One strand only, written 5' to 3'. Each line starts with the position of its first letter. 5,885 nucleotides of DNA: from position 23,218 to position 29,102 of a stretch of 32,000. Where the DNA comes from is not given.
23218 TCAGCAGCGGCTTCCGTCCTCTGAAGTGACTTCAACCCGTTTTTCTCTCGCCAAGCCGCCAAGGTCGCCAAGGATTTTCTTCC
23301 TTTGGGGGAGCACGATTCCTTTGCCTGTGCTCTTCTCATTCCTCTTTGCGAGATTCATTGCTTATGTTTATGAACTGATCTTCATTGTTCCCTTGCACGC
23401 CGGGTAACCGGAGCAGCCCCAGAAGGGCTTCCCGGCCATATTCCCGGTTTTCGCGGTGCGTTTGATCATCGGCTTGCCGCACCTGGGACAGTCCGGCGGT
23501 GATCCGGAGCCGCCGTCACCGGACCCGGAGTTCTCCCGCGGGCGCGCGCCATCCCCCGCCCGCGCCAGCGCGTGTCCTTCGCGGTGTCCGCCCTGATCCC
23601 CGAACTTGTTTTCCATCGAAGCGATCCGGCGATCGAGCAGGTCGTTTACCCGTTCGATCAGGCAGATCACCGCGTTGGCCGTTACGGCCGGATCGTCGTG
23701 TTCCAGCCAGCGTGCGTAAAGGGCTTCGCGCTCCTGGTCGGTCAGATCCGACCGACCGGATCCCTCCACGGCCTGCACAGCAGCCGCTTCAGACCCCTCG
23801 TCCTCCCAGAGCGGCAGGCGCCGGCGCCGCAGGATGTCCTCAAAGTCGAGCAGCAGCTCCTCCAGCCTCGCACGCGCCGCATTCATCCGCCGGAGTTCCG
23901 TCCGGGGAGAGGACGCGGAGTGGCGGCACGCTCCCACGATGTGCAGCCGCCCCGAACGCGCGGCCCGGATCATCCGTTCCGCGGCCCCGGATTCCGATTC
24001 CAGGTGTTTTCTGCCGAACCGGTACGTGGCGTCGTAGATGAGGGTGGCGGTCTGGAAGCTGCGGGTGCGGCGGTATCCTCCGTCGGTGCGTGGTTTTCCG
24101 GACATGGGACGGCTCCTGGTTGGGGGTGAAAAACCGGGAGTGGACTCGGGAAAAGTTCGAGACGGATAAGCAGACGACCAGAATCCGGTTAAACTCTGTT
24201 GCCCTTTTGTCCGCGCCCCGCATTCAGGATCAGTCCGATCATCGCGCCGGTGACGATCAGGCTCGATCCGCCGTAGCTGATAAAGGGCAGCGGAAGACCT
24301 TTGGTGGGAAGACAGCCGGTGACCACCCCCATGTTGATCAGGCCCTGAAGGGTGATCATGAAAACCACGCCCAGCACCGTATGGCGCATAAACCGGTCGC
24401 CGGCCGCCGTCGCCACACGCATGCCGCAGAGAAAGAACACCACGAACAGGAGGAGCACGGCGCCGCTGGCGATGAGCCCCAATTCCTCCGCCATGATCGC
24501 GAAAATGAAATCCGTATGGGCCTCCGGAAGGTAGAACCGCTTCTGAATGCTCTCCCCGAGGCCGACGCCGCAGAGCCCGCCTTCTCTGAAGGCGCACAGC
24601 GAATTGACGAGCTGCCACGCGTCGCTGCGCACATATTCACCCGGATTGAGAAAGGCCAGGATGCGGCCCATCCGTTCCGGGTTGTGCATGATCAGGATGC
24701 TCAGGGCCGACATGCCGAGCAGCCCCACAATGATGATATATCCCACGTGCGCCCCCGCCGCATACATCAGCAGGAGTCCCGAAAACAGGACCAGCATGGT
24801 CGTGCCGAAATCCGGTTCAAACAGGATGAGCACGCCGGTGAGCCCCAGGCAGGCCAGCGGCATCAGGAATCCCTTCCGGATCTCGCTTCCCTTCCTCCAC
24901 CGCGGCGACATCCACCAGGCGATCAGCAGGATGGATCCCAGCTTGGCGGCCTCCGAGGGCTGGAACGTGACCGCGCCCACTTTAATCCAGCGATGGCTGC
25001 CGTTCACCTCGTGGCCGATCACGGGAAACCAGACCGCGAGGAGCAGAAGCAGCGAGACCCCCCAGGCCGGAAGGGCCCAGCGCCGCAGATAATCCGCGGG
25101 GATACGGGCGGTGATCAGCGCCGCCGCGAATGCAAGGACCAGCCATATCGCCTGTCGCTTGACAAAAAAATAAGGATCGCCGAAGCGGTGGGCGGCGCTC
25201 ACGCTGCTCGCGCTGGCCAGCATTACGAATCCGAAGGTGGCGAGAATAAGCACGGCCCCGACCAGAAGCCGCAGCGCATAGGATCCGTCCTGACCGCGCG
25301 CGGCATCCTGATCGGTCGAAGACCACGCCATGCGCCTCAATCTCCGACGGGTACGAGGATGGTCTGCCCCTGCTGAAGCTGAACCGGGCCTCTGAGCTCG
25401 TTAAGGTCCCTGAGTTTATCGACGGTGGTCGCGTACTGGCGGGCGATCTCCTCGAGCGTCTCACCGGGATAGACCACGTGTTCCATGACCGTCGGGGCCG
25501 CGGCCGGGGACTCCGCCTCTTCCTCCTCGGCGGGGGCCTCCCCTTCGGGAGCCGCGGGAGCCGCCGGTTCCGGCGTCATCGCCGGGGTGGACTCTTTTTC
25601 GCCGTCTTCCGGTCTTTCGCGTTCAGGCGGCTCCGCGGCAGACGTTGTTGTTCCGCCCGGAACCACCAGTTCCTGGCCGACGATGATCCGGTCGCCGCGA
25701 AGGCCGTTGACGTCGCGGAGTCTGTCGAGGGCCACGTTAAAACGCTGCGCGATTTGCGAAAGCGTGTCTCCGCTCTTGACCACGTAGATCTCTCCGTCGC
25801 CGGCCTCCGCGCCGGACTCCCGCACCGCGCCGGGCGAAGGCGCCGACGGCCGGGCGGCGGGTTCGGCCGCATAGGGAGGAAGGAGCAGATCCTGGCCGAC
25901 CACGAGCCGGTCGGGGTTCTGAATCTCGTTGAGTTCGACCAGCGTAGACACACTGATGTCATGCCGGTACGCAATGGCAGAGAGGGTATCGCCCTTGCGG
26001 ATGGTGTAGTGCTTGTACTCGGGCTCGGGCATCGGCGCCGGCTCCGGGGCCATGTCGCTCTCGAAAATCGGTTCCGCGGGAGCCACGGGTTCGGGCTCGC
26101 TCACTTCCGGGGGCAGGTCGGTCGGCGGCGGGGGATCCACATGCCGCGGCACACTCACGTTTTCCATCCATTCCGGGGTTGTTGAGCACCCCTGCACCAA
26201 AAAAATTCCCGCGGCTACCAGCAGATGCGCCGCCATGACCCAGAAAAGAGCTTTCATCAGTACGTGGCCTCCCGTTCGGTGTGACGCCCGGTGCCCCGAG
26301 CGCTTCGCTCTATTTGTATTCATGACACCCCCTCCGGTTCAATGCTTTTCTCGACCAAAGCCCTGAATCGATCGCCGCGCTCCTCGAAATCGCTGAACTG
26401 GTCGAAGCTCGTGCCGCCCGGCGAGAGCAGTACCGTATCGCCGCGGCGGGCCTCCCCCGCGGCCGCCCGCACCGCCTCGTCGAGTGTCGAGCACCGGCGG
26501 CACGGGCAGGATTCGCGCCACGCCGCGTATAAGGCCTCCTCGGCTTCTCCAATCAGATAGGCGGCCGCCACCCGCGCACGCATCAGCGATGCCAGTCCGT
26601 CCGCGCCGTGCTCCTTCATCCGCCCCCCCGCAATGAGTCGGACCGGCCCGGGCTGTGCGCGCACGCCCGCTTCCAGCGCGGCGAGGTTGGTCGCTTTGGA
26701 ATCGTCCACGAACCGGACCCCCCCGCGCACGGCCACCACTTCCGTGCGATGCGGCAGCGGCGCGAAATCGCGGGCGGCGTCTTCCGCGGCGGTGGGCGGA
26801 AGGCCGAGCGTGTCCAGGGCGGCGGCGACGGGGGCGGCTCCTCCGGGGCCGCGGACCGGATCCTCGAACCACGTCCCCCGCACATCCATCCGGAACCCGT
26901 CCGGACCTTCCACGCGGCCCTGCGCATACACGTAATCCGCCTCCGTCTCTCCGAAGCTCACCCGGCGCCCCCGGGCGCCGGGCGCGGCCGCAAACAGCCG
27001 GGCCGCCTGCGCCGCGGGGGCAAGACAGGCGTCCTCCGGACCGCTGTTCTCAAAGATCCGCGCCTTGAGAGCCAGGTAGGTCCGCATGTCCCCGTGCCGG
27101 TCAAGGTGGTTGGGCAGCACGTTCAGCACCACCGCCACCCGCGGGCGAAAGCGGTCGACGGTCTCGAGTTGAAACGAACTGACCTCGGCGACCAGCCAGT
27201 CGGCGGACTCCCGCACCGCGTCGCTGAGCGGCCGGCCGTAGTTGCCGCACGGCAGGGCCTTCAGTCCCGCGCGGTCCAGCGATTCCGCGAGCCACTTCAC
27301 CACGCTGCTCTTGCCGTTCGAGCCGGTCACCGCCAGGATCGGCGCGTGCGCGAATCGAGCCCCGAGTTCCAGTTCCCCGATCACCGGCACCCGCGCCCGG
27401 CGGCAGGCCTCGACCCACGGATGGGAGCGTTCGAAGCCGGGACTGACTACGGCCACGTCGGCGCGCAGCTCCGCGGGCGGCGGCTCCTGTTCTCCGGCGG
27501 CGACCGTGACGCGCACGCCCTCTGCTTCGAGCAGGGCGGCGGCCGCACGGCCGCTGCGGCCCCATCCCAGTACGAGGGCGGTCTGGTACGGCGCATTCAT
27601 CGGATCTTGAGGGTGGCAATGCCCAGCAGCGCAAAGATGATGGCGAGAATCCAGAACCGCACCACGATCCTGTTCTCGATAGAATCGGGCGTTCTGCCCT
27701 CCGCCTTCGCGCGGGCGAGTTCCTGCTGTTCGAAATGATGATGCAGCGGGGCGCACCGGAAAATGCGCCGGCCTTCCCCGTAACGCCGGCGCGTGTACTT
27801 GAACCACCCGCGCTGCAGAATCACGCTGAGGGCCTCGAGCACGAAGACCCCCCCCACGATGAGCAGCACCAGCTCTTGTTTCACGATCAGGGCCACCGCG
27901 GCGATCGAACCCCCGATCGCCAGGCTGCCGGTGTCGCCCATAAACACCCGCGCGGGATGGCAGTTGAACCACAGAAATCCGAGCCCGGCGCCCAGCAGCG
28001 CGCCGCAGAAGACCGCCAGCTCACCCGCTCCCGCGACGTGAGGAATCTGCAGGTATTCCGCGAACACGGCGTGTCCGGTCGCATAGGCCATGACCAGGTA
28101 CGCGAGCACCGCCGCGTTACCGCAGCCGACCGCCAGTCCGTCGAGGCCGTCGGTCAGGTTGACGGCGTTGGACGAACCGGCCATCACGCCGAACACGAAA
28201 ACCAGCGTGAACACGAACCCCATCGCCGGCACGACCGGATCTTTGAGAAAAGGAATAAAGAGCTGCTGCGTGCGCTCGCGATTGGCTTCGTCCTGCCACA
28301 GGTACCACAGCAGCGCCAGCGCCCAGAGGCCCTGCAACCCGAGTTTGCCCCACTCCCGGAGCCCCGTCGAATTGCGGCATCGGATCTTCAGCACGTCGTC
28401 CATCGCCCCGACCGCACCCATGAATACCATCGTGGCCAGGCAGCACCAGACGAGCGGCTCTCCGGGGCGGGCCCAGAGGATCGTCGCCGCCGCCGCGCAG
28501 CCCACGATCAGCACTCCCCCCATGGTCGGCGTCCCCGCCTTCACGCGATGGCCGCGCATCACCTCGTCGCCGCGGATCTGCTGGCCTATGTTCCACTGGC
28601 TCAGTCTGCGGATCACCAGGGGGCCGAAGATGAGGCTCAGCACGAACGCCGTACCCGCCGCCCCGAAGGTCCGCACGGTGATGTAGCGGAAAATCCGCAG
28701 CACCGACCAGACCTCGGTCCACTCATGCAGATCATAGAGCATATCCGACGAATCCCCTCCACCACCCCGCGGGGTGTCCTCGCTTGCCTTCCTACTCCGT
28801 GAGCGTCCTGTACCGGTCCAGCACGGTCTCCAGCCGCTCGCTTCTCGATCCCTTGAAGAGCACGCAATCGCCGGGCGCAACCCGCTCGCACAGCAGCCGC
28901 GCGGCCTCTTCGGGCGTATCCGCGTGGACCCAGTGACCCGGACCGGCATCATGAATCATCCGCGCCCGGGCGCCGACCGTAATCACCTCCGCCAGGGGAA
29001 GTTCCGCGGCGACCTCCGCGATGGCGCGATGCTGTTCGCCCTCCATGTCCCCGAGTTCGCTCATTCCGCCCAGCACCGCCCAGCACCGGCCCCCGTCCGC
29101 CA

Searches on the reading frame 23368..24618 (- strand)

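Call 7: search_protein_families(library=pfam, proteins=[window:23368-24618:-], max_evalue=0.01)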
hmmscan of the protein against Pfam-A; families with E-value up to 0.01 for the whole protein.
window:23368-24618:- (416 aa): 1 family
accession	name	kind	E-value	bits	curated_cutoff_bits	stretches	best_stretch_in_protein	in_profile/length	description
PF01396.24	Zn_ribbon_Top1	-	7.2e-08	32.5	32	1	376-414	3-36/39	Topoisomerase DNA binding C4 zinc finger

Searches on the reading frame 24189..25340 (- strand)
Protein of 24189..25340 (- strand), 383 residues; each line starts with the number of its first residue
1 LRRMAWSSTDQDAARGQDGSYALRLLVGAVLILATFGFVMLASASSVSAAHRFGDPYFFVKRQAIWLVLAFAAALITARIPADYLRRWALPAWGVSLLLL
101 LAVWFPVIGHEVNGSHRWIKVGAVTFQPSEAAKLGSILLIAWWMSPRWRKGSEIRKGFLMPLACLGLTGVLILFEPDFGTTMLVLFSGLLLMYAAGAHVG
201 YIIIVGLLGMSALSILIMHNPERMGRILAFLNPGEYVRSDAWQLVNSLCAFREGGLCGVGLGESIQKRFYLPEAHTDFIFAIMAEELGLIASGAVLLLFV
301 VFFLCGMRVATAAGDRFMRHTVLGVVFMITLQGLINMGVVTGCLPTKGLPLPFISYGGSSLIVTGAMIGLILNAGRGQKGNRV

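Call 7: search_protein_families(library=pfam, proteins=[window:24189-25340:-], max_evalue=0.01)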
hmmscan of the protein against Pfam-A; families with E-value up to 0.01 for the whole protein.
window:24189-25340:- (383 aa): 1 family
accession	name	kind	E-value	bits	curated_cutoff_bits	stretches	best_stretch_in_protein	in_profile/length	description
PF01098.24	FTSW_RODA_SPOVE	-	9.7e-98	327.9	26.4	1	26-376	4-352/356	Cell cycle protein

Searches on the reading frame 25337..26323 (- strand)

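Call 7: search_protein_families(library=pfam, proteins=[window:25337-26323:-], max_evalue=0.01)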
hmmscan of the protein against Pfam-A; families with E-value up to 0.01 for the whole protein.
window:25337-26323:- (328 aa): 10 families
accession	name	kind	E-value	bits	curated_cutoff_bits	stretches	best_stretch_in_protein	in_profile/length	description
PF01476.26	LysM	-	5.9e-47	157.8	20.9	3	180-222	1-43/43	LysM domain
PF23473.1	LysM3_LYK4_5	-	4e-13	49.6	29.3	1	180-222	5-47/48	LYK4/5 LysM3 domain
PF23446.1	LysM1_NFP_LYK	-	1.6e-07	32.5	36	0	289-326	17-55/60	NFP/LYK LysM1 domain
PF23577.1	LysM_RLK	-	3.6e-06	27.4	27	0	106-127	3-24/44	LysM domain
PF00570.28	HRDC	-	0.0002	21.7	23.8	0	282-323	24-65/68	HRDC domain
PF23472.1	LysM2_CERK1_LYK3_4_5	-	0.00024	21.4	27.4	0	283-326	9-55/56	LYK3/4/5 LysM2 domain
PF22310.2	NMB0315_dom_I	-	0.00044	21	27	0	182-206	8-32/83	NMB0315-like, domain I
PF23457.1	LysM2_NFP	-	0.0046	17.5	36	0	106-149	8-54/56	NFP LysM2 domain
PF13613.12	HTH_Tnp_4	-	0.0063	16.5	27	0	109-127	17-35/53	Helix-turn-helix of DDE superfamily endonuclease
PF04225.17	LysM_OapA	-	0.0067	17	22.3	0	103-138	2-37/85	Opacity-associated protein A LysM-like domain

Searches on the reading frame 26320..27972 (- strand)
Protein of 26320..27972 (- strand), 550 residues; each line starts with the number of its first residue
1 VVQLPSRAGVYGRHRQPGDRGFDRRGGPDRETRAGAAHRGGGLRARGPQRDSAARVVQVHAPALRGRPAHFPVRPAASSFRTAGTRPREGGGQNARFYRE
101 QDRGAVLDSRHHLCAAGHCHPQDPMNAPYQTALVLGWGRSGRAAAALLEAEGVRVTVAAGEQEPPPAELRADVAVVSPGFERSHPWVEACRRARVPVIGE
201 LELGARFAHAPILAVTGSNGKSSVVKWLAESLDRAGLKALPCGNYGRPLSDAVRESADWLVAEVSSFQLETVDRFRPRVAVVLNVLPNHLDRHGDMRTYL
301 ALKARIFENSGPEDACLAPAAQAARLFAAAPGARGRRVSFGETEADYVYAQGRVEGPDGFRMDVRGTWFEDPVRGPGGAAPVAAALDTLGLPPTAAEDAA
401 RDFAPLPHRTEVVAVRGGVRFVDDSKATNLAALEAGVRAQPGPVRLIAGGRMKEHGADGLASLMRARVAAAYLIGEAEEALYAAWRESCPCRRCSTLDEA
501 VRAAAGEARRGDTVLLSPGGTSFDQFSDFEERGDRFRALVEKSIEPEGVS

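Call 61: search_protein_families(library=pfam, proteins=[window:26320-27972:-], max_evalue=0.001)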
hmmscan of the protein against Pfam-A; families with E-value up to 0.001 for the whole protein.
window:26320-27972:- (550 aa): 3 families
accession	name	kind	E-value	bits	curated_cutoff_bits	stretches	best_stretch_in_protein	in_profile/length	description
PF08245.18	Mur_ligase_M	-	4.4e-18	66.4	24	1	215-361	1-167/200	Mur ligase middle domain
PF02875.26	Mur_ligase_C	-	9.7e-12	46.3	28.4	1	408-518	1-125/127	Mur ligase, glutamate ligase domain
PF21799.2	MurD-like_N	-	0.00039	21.1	27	0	170-199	59-88/88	Mur ligase MurD-like, N-terminal domain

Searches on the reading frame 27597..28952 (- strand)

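Call 61: search_protein_families(library=pfam, proteins=[window:27597-28952:-], max_evalue=0.001)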
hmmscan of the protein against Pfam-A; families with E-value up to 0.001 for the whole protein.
window:27597-28952:- (451 aa): 2 families
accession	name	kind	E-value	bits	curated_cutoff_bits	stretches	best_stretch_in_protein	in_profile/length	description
PF00953.26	Glycos_transf_4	-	1.1e-32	113.7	27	1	169-357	2-159/160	Glycosyl transferase family 4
PF10555.14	MraY_sig1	-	5.5e-06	26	20.1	1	138-150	1-13/13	Phospho-N-acetylmuramoyl-pentapeptide-transferase signature 1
